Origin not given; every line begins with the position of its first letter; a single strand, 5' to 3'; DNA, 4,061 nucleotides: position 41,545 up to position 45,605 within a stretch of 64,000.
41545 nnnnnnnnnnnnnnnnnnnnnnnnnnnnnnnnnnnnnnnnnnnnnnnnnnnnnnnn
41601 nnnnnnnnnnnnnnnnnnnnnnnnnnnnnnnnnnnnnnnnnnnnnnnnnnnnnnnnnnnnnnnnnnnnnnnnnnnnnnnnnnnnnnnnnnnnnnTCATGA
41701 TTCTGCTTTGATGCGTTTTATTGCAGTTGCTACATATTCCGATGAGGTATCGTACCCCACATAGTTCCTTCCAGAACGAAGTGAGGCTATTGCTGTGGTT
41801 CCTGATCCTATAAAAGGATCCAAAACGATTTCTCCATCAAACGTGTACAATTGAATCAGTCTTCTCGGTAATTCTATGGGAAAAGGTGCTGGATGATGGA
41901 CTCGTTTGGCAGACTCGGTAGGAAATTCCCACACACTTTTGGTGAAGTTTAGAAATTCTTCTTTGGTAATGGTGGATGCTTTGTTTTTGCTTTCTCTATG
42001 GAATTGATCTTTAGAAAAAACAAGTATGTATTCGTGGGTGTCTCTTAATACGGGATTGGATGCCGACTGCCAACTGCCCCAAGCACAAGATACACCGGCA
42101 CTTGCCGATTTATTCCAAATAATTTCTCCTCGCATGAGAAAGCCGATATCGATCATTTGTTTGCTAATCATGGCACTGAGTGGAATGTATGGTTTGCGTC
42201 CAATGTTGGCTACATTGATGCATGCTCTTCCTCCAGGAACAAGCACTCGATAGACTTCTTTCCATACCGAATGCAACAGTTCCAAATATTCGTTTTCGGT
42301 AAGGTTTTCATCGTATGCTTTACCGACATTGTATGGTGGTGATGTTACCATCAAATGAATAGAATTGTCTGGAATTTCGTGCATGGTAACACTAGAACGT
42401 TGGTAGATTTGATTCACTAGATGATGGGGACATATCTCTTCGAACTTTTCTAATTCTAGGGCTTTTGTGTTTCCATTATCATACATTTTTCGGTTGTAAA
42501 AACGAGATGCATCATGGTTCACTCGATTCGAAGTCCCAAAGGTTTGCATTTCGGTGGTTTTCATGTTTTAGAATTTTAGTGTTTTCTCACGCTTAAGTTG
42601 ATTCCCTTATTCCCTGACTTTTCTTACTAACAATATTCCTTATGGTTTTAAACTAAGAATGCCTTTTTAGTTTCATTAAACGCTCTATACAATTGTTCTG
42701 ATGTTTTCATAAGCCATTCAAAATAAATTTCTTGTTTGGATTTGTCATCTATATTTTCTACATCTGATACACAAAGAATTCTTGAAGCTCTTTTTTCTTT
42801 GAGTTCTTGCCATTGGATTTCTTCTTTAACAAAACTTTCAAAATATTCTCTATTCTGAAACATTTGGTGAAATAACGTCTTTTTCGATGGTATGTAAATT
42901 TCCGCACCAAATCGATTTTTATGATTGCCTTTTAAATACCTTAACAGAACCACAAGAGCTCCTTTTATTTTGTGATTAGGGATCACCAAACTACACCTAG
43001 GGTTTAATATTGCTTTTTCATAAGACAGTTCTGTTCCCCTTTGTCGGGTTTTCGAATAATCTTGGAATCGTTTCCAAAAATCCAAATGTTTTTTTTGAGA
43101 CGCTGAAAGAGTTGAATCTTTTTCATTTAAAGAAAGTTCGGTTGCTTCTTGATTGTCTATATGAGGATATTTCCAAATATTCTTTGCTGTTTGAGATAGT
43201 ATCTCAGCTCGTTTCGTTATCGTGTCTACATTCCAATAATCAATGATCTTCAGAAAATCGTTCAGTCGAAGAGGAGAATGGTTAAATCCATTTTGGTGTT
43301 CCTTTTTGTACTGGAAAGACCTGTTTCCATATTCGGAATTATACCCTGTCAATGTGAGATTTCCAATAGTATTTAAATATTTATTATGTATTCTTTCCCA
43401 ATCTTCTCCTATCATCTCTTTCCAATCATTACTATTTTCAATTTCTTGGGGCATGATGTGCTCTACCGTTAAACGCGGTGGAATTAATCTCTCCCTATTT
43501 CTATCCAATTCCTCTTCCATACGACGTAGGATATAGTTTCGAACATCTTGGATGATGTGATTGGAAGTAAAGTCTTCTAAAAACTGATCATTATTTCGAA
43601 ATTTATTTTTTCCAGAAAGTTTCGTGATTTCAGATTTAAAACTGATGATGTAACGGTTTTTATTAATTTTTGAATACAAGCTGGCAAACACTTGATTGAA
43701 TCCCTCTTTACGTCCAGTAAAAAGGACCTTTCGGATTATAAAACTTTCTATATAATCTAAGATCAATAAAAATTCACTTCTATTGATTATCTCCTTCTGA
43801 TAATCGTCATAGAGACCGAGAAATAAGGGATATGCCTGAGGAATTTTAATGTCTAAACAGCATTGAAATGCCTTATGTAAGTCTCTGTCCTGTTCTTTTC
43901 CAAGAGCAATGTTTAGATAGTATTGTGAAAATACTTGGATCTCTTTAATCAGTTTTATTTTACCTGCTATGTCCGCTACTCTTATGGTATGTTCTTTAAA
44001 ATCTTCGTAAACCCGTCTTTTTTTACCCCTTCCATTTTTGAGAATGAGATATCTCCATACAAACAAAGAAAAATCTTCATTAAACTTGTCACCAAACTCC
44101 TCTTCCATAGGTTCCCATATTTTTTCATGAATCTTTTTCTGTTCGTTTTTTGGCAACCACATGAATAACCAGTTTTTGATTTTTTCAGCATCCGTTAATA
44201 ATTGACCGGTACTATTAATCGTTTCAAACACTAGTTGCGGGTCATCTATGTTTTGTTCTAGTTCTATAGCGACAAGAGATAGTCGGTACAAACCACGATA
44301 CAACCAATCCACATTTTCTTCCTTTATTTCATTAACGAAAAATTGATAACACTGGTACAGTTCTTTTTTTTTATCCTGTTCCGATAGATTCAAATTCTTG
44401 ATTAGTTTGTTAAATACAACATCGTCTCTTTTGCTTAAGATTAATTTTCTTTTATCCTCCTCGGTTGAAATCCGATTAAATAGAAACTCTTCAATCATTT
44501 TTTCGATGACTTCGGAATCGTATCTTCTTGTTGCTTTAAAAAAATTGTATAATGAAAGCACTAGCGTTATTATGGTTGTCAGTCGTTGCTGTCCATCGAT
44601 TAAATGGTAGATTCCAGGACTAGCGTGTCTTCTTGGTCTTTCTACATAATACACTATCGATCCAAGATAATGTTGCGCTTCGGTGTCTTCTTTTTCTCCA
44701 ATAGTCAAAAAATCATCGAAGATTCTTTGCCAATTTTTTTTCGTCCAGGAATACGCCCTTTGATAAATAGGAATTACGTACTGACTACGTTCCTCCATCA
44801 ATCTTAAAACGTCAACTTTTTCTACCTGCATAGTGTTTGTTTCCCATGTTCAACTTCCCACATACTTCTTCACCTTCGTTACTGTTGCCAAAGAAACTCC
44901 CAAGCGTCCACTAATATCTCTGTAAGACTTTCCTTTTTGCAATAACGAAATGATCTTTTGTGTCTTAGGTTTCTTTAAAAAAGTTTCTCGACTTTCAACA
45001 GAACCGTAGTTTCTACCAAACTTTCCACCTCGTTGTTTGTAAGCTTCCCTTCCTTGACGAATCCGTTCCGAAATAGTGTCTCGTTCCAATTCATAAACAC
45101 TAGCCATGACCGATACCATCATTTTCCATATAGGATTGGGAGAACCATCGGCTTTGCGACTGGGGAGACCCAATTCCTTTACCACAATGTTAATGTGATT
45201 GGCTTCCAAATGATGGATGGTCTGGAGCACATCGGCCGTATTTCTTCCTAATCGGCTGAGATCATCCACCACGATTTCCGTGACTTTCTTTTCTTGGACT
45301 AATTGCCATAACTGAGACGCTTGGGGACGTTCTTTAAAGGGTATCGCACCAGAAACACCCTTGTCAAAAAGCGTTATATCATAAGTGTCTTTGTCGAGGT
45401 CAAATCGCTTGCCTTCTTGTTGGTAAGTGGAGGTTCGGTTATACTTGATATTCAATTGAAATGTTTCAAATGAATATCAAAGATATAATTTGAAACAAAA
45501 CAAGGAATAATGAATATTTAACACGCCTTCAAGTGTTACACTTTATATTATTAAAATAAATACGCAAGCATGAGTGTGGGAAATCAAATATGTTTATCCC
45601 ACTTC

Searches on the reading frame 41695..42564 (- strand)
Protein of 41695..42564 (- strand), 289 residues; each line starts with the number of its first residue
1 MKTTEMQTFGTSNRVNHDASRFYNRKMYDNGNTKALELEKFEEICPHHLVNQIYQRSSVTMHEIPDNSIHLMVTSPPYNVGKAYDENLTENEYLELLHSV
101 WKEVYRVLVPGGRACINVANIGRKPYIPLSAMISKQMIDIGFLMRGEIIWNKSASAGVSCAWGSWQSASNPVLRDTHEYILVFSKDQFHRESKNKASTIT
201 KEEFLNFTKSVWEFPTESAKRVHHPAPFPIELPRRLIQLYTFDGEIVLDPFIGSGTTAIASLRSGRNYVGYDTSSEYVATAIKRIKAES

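Call 79: search_protein_families(library=pfam, proteins=[window:41695-42564:-], max_evalue=0.001)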
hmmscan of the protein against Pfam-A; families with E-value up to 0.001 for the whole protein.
window:41695-42564:- (289 aa): 1 family
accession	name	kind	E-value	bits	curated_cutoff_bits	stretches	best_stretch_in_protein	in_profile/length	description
PF01555.25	N6_N4_Mtase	-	1.4e-50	172.7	26.7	1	69-282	1-220/221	DNA methylase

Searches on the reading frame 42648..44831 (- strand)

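Call 3: search_protein_families(library=pfam, proteins=[window:42648-44831:-], max_evalue=0.1)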
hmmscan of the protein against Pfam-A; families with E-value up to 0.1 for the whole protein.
window:42648-44831:- (727 aa): 3 families
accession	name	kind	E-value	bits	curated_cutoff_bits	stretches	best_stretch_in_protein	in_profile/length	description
PF03235.19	GmrSD_N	-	6.7e-33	114.9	33.2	1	11-223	4-199/199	GmrSD restriction endonuclease, N-terminal domain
PF07510.16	GmrSD_C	-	3.7e-23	82.4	23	1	413-546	3-136/138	GmrSD restriction endonucleases, C-terminal domain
PF14088.11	DUF4268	-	4.8e-14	53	27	1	583-721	3-139/140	Domain of unknown function (DUF4268)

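Call 4: search_protein_families(library=padloc, proteins=[window:42648-44831:-], max_evalue=0.1)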
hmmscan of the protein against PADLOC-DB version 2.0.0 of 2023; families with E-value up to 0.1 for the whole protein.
window:42648-44831:- (727 aa): 27 families (the best 25 are shown)
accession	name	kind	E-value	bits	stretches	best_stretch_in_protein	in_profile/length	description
PDLC02693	Orf5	-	2.9e-135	450.3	1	11-553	2-542/543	Orf5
PDLC02702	Orf5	-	1.9e-64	216.4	1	17-555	2-543/543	Orf5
PDLC04154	HEC-06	-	3.1e-56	189.2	1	3-555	9-566/569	-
PDLC04157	HEC-06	-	9e-56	187.6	1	14-555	19-557/558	-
PDLC04155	HEC-06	-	4.6e-51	171.9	1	3-555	7-560/562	-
PDLC02687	Orf5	-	1.2e-42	144.4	1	3-537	3-542/543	Orf5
PDLC02700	Orf5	-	1.1e-34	118.2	1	15-553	9-555/555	Orf5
PDLC02695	Orf5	-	1.3e-33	114.3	2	4-284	6-313/601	Orf5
PDLC02701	Orf5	-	6e-29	99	1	11-554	13-595/596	Orf5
PDLC02691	Orf5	-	1.4e-24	84.6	1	16-553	19-579/579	Orf5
PDLC02692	Orf5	-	2.3e-24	84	2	14-235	4-226/558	Orf5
PDLC02686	Orf5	-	1.3e-22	78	1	15-553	18-566/566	Orf5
PDLC03655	mREase_IV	-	2e-18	64.2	3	1-103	1-107/629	Type IV methyl-directed restriction enzyme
PDLC04911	PDC-S11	-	2.3e-18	64.6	1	567-722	162-312/318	-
PDLC02694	Orf5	-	1.1e-17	61.9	1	11-553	11-573/574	Orf5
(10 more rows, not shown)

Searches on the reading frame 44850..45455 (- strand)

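Call 3: search_protein_families(library=pfam, proteins=[window:44850-45455:-], max_evalue=0.1)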
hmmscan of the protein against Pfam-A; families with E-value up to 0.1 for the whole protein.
window:44850-45455:- (201 aa): 11 families
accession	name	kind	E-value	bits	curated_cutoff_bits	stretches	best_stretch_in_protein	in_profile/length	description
PF00239.26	Resolvase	-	1.5e-22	80.7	23.3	1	24-144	31-144/145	Resolvase, N terminal domain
PF01371.25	Trp_repressor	-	7.7e-06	26.3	27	1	167-198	40-72/88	Trp repressor protein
PF13384.12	HTH_23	-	0.00015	21.9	24.6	1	167-197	9-39/50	Homeodomain-like domain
PF13936.12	HTH_38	-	0.00066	19.8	27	1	167-194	12-39/44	Helix-turn-helix domain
PF08281.18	Sigma70_r4_2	-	0.00091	19.3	25.7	1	163-192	13-43/54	Sigma-70, region 4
PF13518.12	HTH_28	-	0.0029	18.1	25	1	167-196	4-33/52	Helix-turn-helix domain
PF13412.12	HTH_24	-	0.0031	17.5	21.9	1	165-193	5-35/48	Winged helix-turn-helix DNA-binding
PF18024.7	HTH_50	-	0.0066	16.6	27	1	167-198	15-47/50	Helix-turn-helix domain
PF25787.1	HTH_SB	-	0.0077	16.4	43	1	166-194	13-41/53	Sleeping Beauty transposase HTH domain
PF02796.21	HTH_7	-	0.058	14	23.8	0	164-196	10-42/45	Helix-turn-helix domain of resolvase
PF06757.18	Ins_allergen_rp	-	0.067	13.5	23.2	1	29-94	27-91/174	Insect allergen related repeat, nitrile-specifier detoxification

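Call 4: search_protein_families(library=padloc, proteins=[window:44850-45455:-], max_evalue=0.1)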
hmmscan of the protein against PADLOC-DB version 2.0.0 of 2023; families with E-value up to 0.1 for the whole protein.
window:44850-45455:- (201 aa): 1 family
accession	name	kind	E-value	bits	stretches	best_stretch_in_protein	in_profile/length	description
PDLC01848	CARF3--CARF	-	0.0017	16.1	1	163-194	137-168/197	-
